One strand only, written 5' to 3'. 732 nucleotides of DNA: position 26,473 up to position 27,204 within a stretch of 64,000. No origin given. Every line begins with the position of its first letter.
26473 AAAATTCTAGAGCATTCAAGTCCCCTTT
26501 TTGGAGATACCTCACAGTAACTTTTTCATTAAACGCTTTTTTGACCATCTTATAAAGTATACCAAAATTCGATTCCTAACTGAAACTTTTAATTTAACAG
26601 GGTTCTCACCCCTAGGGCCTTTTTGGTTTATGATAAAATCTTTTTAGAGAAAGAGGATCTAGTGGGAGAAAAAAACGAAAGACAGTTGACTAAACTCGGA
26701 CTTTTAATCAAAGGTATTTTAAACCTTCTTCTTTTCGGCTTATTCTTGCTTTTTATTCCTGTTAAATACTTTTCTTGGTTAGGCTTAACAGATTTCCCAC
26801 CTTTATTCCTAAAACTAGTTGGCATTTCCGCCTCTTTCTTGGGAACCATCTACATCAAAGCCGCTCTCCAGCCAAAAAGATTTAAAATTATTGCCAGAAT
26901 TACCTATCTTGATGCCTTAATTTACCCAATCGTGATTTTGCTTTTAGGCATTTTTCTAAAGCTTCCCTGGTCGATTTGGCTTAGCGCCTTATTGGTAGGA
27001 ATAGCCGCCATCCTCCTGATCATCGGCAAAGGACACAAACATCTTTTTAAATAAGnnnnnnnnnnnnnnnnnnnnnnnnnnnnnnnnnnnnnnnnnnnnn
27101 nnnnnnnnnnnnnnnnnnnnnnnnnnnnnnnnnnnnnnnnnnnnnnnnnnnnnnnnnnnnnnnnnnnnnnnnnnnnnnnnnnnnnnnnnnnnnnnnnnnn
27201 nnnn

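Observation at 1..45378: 45-kb single-strand supercluster of lipid-carrier-dependent (GT-C type) glycosylation machinery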

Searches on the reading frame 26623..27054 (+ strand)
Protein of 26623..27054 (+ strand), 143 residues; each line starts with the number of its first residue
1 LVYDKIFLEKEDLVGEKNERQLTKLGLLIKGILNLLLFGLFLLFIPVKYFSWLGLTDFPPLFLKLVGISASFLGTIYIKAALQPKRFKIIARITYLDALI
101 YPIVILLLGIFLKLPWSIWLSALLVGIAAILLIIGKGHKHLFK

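Call 5: search_protein_families(library=pfam, proteins=[window:26623-27054:+], max_evalue=0.01)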
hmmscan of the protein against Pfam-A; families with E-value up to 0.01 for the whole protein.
window:26623-27054:+ (143 aa): 0 families
